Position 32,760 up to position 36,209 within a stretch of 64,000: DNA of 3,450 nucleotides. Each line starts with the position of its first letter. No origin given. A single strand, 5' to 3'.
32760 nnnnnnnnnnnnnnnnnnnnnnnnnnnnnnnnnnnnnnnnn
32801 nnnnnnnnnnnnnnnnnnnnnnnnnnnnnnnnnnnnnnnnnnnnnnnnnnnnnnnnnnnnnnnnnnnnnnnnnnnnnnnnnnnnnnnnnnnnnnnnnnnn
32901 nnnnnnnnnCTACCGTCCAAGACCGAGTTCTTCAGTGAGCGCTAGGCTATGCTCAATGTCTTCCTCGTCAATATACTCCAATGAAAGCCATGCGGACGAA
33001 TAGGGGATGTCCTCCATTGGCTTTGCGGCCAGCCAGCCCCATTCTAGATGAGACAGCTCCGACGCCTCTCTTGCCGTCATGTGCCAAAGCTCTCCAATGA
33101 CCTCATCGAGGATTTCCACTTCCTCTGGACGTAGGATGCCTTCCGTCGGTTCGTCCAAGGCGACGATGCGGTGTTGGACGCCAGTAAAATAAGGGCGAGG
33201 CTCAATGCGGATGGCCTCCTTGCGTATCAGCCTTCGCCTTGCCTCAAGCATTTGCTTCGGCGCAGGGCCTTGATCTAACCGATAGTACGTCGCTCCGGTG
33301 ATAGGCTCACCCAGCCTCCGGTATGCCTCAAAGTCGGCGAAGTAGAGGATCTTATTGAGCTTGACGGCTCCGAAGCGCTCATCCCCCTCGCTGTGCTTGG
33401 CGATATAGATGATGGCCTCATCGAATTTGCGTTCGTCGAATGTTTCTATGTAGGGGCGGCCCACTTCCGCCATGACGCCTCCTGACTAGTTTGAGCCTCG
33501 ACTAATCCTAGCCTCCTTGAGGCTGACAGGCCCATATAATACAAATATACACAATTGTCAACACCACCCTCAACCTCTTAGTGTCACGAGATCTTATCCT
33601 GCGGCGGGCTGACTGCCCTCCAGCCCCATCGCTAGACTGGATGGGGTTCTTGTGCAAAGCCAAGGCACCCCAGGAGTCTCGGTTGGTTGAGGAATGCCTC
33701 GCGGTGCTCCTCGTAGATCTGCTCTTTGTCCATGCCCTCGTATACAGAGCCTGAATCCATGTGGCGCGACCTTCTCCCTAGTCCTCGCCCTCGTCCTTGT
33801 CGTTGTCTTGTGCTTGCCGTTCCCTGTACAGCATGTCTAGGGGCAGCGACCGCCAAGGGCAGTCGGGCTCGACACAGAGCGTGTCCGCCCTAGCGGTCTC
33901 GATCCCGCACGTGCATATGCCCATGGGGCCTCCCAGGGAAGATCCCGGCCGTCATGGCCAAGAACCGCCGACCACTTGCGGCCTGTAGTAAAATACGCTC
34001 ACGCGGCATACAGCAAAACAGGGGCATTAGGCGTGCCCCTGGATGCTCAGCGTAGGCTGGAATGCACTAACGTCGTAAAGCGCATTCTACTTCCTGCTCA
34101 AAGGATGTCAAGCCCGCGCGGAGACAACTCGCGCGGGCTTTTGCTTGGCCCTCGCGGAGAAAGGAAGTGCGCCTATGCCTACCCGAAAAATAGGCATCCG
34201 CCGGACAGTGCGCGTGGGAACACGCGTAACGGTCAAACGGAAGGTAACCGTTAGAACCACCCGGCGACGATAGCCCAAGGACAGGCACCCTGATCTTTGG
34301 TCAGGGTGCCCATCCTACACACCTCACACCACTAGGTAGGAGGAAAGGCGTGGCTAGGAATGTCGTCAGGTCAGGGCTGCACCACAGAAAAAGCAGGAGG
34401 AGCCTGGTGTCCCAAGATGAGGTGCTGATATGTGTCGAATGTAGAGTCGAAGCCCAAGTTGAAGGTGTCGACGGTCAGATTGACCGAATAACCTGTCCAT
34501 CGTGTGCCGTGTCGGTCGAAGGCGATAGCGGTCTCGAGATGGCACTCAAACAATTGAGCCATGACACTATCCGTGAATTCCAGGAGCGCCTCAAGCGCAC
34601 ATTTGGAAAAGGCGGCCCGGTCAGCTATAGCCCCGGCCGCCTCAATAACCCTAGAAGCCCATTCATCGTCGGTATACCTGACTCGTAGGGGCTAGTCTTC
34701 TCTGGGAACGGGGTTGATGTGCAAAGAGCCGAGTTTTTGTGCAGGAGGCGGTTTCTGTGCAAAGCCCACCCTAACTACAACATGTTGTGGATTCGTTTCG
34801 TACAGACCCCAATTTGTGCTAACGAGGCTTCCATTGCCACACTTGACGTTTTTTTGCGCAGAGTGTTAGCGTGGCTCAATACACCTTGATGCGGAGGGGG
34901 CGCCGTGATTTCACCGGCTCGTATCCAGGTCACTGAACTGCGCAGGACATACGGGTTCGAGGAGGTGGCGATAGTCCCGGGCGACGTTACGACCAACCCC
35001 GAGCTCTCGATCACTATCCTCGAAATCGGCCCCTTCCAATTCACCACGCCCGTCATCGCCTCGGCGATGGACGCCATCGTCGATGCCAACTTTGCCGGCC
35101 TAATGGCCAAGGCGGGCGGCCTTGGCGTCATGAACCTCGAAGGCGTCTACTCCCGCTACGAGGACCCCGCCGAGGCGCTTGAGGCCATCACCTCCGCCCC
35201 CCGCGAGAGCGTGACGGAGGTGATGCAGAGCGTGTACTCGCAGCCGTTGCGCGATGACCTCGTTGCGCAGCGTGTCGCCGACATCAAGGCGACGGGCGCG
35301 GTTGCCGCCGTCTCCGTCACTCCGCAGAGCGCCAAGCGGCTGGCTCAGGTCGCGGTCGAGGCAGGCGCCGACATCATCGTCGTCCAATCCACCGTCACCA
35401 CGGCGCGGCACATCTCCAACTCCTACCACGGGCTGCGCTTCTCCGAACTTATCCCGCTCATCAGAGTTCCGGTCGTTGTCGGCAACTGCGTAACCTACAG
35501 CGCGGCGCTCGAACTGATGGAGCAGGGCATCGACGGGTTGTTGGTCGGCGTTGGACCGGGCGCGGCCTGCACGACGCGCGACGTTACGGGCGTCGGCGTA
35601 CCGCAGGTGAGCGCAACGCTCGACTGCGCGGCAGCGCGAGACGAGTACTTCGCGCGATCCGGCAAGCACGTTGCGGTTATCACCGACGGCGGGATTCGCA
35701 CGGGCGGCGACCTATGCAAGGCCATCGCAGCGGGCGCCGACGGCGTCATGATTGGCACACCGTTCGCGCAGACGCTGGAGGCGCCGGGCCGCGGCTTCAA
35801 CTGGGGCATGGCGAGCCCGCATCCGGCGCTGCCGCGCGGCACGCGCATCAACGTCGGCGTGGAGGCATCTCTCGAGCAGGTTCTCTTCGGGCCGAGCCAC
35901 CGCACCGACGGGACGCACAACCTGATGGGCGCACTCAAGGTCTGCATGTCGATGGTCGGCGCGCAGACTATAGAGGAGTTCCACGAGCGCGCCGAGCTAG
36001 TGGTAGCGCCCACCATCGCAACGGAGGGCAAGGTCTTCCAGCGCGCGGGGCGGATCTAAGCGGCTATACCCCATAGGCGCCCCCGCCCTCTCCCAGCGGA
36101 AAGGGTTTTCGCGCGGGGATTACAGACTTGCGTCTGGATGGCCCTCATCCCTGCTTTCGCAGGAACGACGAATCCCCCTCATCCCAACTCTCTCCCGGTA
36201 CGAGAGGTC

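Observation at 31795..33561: Four-gene operon coupling a Panacea/DUF4065 antitoxin domain, a RelE/ParE-like protein, a 70-aa protein and a Fic enzyme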

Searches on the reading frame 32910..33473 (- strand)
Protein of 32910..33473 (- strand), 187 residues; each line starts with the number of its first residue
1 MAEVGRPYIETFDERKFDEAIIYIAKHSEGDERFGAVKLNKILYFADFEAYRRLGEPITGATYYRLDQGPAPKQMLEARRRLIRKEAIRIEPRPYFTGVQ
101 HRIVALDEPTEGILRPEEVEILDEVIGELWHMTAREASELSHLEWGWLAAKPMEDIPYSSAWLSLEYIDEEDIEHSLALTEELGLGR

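Call 3: search_protein_families(library=pfam, proteins=[window:32910-33473:-], max_evalue=1)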
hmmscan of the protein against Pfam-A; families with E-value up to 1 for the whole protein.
window:32910-33473:- (187 aa): 1 family
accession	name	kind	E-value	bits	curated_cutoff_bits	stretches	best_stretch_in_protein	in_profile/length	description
PF13274.11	SocA_Panacea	-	1.6e-18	68.1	25.7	1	39-147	1-112/113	Antitoxin SocA-like, Panacea domain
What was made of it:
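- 32910..33473 (-): PanA: a 187-aa stand-alone Panacea/DUF4065 protein and the predicted antitoxin of module 1. The domain covers residues 39-147. A conserved W147...IPY(156-158) segment and an acidic C-terminal tail follow it. Pfam PF13274 scores 68.1 bits, E 1.6e-18 (call 3).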

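Call 4: search_protein_families(library=ncbifam, proteins=[window:32910-33473:-], max_evalue=1)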
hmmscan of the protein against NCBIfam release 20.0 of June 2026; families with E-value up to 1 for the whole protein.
window:32910-33473:- (187 aa): 2 families
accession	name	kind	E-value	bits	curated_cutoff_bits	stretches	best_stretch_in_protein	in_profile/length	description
NF047745.1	SocA_antitoxin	equivalog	0.0056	16.4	190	1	15-144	4-125/176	type VI toxin-antitoxin system SocA family antitoxin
NF005134.0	PRK06585.1-1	equivalog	0.16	10.9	478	1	18-46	155-183/326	DNA polymerase III subunit delta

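Call 5: search_protein_families(library=padloc, proteins=[window:32910-33473:-], max_evalue=1)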
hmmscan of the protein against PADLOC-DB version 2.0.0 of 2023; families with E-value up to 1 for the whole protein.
window:32910-33473:- (187 aa): 0 families

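Call 23: find_related_loci(query=window:32910-33473:-, collection=genome_contigs, flank=4000)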
Query window:32910-33473:- (187 aa) in genome_contigs; peptide patterns used: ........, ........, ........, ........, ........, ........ (x = any residue, [..] = any of these).
225 stretches matched a pattern, but none encodes a relative of the query by tblastn (E <= 1e-3).
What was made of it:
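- Tried and rejected: Genome scan with the single PanA sequence confirmed no locus (call 23).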

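Call 29: find_homologous_proteins(query=window:32910-33473:-, max_evalue=0.00001)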
Query window:32910-33473:- (187 aa): 88 proteins with E <= 0.00001 among 407 candidates.
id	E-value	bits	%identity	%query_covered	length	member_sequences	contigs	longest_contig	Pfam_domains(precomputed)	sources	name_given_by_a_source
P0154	2.0e-119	414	100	100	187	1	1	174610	PF13274.12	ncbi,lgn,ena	-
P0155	1.0e-91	324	80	100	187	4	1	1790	PF13274.12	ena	-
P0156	1.0e-59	219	59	93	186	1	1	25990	PF13274.12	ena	-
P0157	5.2e-55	204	55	93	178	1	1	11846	PF13274.12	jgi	jgi:hypothetical protein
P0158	6.1e-55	204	57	89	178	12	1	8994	PF13274.12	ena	-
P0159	9.7e-55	203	54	94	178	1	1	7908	PF13274.12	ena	-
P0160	3.2e-54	201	55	93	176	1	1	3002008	PF13274.12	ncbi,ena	-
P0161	6.1e-54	201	54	94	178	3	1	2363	PF13274.12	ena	-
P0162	2.5e-53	199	54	94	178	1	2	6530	PF13274.12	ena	-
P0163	3.9e-53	198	53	94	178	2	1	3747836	PF13274.12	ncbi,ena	-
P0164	4.8e-53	198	53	94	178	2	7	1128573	PF13274.12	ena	-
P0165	5.9e-53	197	55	94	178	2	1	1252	PF13274.12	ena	-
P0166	6.0e-53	197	53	94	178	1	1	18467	PF13274.12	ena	-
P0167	1.2e-52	196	56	88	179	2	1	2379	PF13274.12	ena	-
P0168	1.8e-52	196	54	94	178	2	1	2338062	PF13274.12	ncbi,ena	-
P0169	5.7e-52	194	54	94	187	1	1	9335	PF13274.12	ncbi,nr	ncbi:MAG: SocA family protein [Chloroflexi bacterium]|nr:SocA family protein [Chloroflexota bacteriu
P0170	7.5e-52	194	53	94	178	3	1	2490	PF13274.12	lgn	-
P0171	1.5e-51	193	52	93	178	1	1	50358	PF13274.12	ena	-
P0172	5.4e-51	191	53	94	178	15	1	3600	PF13274.12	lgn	-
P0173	7.2e-51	190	53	94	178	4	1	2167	PF13274.12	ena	-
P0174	7.0e-50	187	53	94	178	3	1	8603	PF13274.12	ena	-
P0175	7.3e-49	184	56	83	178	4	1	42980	PF13274.12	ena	-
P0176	2.1e-48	182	51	94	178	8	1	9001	PF13274.12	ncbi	-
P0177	3.4e-48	182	49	94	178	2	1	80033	PF13274.12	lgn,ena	-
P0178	1.9e-47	179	53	83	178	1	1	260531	PF13274.12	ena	-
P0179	8.2e-47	177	53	93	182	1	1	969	PF13274.12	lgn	-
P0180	2.8e-46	176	52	92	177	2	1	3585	PF13274.12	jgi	jgi:hypothetical protein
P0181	2.8e-46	176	56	81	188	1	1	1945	PF13274.12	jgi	jgi:uncharacterized phage-associated protein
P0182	2.3e-45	173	49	94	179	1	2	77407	PF13274.12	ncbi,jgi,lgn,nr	ncbi:MAG: SocA family protein [SAR202 cluster bacterium]|nr:SocA family protein [SAR202 cluster bact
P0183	2.9e-45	172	51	90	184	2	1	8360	PF13274.12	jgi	-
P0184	4.2e-45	172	49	94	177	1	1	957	PF13274.12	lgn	-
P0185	6.0e-45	171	51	93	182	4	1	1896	PF13274.12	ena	-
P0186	6.9e-45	171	53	88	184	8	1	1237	PF13274.12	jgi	jgi:uncharacterized phage-associated protein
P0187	8.0e-45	171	54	84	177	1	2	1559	PF13274.12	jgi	jgi:hypothetical protein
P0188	1.7e-43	166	52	81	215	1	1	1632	PF13274.12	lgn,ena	-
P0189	2.0e-43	166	49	93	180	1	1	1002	PF13274.12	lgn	-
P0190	1.7e-42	163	49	88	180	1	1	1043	PF13274.12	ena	-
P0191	2.1e-42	163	50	82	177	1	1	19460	PF13274.12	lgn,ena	-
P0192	3.3e-42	162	48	85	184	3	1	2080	PF13274.12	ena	-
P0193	4.0e-42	162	51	94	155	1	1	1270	PF13274.12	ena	-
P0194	6.9e-41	158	49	84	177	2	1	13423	PF13274.12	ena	-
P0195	2.5e-40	156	51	89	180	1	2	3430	PF13274.12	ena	-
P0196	4.2e-40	155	48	84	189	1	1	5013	PF13274.12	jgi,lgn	jgi:hypothetical protein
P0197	3.6e-39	152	49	91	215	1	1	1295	PF13274.12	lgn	-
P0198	5.8e-39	152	53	81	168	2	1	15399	PF13274.12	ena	-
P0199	1.1e-38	151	50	82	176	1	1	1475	PF13274.12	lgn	-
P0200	1.1e-38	151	44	93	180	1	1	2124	PF13274.12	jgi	jgi:hypothetical protein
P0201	1.3e-38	151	45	94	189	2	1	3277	PF13274.12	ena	-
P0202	2.3e-38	150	45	94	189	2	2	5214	PF13274.12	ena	-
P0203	3.3e-38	149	44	93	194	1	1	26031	PF13274.12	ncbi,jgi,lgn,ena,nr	ncbi:MAG TPA: Panacea domain-containing protein [Dehalococcoidia bacterium]|nr:Panacea domain-contai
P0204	5.1e-38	149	46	93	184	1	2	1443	PF13274.12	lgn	-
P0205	1.6e-37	147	47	89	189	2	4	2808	PF13274.12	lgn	-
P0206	2.0e-37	147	49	82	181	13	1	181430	PF13274.12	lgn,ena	-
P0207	2.3e-37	146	44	87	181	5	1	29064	PF13274.12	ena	-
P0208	1.1e-36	144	43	91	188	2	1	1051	PF13274.12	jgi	jgi:hypothetical protein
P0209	1.1e-36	144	50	82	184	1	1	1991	PF13274.12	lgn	-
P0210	1.9e-35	140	44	93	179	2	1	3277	PF13274.12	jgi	jgi:Protein of unknown function (DUF4065)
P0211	6.1e-35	139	48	83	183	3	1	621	PF13274.12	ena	-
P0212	1.3e-34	137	45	95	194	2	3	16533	PF13274.12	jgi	-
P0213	1.3e-34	137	44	90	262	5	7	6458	PF13274.12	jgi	jgi:uncharacterized phage-associated protein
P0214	2.8e-34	136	42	88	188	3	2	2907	PF13274.12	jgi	jgi:Protein of unknown function (DUF4065)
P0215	3.6e-34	136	43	87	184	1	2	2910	PF13274.12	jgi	jgi:hypothetical protein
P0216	3.7e-34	136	44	91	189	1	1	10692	PF13274.12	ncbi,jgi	jgi:hypothetical protein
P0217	6.1e-34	135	46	92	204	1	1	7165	PF13274.12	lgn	-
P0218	1.4e-33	134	46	86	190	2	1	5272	PF13274.12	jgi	jgi:uncharacterized phage-associated protein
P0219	6.3e-33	132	41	93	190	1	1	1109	PF13274.12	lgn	-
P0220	2.4e-32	130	42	93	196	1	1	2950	PF13274.12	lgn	-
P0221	4.9e-32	129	40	94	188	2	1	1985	PF13274.12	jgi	jgi:hypothetical protein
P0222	7.3e-32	129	41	93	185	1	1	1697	PF13274.12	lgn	-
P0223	1.8e-31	127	40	94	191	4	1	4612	PF13274.12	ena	-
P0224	5.0e-28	116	41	90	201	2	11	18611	PF13274.12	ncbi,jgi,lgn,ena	-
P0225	2.2e-27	114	38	91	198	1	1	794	PF13274.12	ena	-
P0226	1.3e-26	111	42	81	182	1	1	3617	PF13274.12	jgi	jgi:Protein of unknown function (DUF4065)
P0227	2.3e-25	107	41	89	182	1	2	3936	PF13274.12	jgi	jgi:hypothetical protein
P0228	1.1e-24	105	41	89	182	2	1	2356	PF13274.12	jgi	jgi:hypothetical protein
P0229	1.7e-24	104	40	85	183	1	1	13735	PF13274.12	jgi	jgi:uncharacterized phage-associated protein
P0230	8.9e-24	102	41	89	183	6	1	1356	PF13274.12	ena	-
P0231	2.8e-23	101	40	85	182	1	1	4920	PF13274.12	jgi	-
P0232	4.5e-23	100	38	81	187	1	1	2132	PF13274.12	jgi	jgi:hypothetical protein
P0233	1.2e-22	98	38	87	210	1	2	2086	PF13274.12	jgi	jgi:hypothetical protein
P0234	3.8e-22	97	47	63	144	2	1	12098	PF13274.12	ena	-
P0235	4.5e-22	97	40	85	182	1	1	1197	PF13274.12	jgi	jgi:uncharacterized phage-associated protein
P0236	2.0e-20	91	59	44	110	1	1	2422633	PF13274.12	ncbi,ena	-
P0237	6.2e-18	83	37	89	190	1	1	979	PF13274.12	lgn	-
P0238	1.2e-17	82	39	79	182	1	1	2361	PF13274.12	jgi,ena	-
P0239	2.2e-17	81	40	79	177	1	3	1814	PF13274.12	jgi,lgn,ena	-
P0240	2.8e-12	65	34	81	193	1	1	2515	PF13274.12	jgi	-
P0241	1.0e-10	60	38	67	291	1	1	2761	PF13274.12,PF01381.29,PF15731.12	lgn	-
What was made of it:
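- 32910..33473 (-): There are 88 homologues (call 29).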

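Call 32: find_related_loci(query=A2, collection=genome_contigs, flank=4000)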
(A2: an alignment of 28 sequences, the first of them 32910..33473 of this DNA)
Query A2 (187 aa) in genome_contigs; peptide patterns used: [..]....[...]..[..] (x = any residue, [..] = any of these).
278 stretches matched a pattern; 214 encode a relative of the query (tblastn E <= 1e-3); the best 80 are kept; 80 distinct loci.
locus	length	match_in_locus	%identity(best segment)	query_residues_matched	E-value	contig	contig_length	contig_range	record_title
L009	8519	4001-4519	55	12-184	4e-59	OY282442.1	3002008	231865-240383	MAG: uncultured Dehalococcoidia bacterium genome assembly, chromosome: 1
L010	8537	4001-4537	53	6-184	3e-58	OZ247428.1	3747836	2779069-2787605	MAG: Dehalococcoidia bacterium isolate 98dfbe93-de8a-46f9-be85-8584a0b4116d genome assembly, chromosome: 1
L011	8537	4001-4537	54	6-184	3e-58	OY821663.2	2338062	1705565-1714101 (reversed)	MAG: Dehalococcoidia bacterium isolate 04ec0ed8-798b-4585-a8de-e3c995a4e665 genome assembly, chromosome: 1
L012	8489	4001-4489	56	10-175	4e-58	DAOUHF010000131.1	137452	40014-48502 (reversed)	MAG TPA_asm: Dehalococcoidia bacterium isolate S1_43 k129_1723156, whole genome shotgun sequence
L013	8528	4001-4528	53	9-184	4e-57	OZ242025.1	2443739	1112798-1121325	MAG: Dehalococcoidia bacterium isolate 154789fe-1cbe-4e12-9e25-a4d867c0b0dd genome assembly, chromosome: 1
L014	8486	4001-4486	57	3-164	4e-57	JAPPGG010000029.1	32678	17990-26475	MAG: Chloroflexota bacterium isolate RHO1_bin_4 NODE_2498_length_32678_cov_37.226497, whole genome shotgun sequence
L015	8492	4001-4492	55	12-175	1e-56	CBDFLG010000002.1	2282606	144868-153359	MAG: Dehalococcoidia bacterium isolate efce6ea5-ba2a-426c-ac69-3e93deb07a8c genome assembly, contig: contig_2, whole gen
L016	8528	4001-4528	53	9-184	1e-56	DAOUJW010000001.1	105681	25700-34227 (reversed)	MAG TPA_asm: Dehalococcoidia bacterium isolate S34_281 k113_1197868, whole genome shotgun sequence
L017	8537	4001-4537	52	6-184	4e-56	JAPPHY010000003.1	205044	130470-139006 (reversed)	MAG: Chloroflexota bacterium isolate RHO1_bin_9 NODE_103_length_205044_cov_10.918674, whole genome shotgun sequence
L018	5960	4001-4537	54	6-180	2e-56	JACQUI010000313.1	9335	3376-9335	MAG: Chloroflexi bacterium isolate NC_groundwater_1433_Ag_S-0.65um_63_37 S_p65_S5_coassembly_k141_4582769, whole genome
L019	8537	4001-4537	51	5-183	6e-56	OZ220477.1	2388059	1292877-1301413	MAG: Dehalococcoidia bacterium isolate 4182ea2c-2fba-40db-a838-49949f89881d genome assembly, chromosome: 1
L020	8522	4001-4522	53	11-184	4e-54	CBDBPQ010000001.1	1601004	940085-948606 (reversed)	MAG: Dehalococcoidia bacterium isolate abcbbb68-f6b9-45fe-872f-470341002cc5 genome assembly, contig: contig_1, whole gen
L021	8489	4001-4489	53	9-171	1e-52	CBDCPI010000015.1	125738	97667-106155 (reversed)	MAG: Dehalococcoidia bacterium isolate 2c126bea-bcd9-4278-a32a-30754f00bea4 genome assembly, contig: contig_15, whole ge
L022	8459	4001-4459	55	12-164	2e-52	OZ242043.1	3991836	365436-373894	MAG: Dehalococcoidia bacterium isolate 85f8f78b-f575-40e1-bce2-50f1b814b5fa genome assembly, chromosome: 1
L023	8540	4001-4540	49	5-185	8e-52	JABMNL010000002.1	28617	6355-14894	MAG: SAR202 cluster bacterium isolate bin.363 k141_206659, whole genome shotgun sequence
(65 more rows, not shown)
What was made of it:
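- The PanA pair is mostly in Dehalococcoidia/Chloroflexota MAGs (call 32).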

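Call 42: find_encoding_contigs(protein=P0155, flank=4000, max_places=3)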
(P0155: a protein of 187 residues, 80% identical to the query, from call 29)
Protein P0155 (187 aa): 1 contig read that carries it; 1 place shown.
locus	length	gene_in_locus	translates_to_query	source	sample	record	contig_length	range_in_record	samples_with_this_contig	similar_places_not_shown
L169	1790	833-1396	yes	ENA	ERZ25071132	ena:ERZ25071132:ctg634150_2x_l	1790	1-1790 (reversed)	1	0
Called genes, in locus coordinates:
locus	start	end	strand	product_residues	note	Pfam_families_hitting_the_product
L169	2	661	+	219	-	?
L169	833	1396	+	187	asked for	PF13274:SocA_Panacea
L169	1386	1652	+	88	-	-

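Call 70: search_protein_families(library=phrogs, proteins=[window:32910-33473:-], max_evalue=0.01)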
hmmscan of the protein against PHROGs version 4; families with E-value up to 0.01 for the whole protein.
window:32910-33473:- (187 aa): 1 family
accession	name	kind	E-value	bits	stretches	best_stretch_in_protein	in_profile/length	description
phrog_1281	-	unknown function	3.5e-15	57.2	1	13-170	6-148/195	-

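Call 76: search_dna_similar(query=window:32910-33473:-, collection=plasmids, mode=protein, max_rows=12)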
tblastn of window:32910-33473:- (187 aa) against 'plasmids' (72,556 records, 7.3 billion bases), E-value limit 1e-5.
Records with a match: 6; places in all: 6; records where one place covers at least 80% of the query: 0.
Best place of each record, by identity: <60% 6.
By first word of the organism name: Sinorhizobium 3; Tenacibaculum 2; Bacteroides 1.
By predicted mobility (MOB-suite, as given by PLSDB): non-mobilizable 6.
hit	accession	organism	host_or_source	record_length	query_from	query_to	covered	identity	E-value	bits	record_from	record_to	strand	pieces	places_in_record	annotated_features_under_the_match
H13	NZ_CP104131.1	Sinorhizobium sp. K101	Phaseolus vulgaris,cell ...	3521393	12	154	76%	31.2%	5e-8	59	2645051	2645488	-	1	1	none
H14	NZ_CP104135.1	Sinorhizobium sp. C101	Phaseolus vulgaris,cell ...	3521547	12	154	76%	31.2%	5e-8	59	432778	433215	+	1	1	none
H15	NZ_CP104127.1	Sinorhizobium sp. M103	Phaseolus vulgaris,cell ...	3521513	12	154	76%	31.2%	7e-8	59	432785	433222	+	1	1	none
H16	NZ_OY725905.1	Bacteroides finegoldii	-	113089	16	162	79%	28.0%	3e-8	59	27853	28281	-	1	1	type II toxin-antitoxin system antitoxin SocA domain-containing ...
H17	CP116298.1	Tenacibaculum finnmarkense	Atlantic salmon (Salmo salar ...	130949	33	159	68%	26.3%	3e-7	57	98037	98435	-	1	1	DUF4065 domain-containing protein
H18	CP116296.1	Tenacibaculum finnmarkense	Atlantic salmon (Salmo salar ...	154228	33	159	68%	26.3%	3e-7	57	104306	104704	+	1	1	DUF4065 domain-containing protein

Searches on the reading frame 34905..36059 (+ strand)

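Call 58: search_protein_families(library=pfam, proteins=[window:34905-36059:+], max_evalue=0.01)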
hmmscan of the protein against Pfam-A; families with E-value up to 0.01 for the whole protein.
window:34905-36059:+ (384 aa): 5 families
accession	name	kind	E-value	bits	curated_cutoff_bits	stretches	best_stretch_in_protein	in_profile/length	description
PF00478.31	IMPDH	-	1.3e-52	179.4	25.6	1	16-368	2-334/345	IMP dehydrogenase / GMP reductase domain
PF01070.24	FMN_dh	-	6.8e-09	35.7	24.9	1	169-295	200-313/350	FMN-dependent dehydrogenase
PF03060.21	NMO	-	1.4e-07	31.7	28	1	46-294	10-232/331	Nitronate monooxygenase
PF05690.20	ThiG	-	7.8e-06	25.8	23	0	254-290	174-210/247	Thiazole biosynthesis protein ThiG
PF01645.23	Glu_synthase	-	2.9e-05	23.9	20.4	1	217-286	240-306/369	Conserved region in glutamate synthase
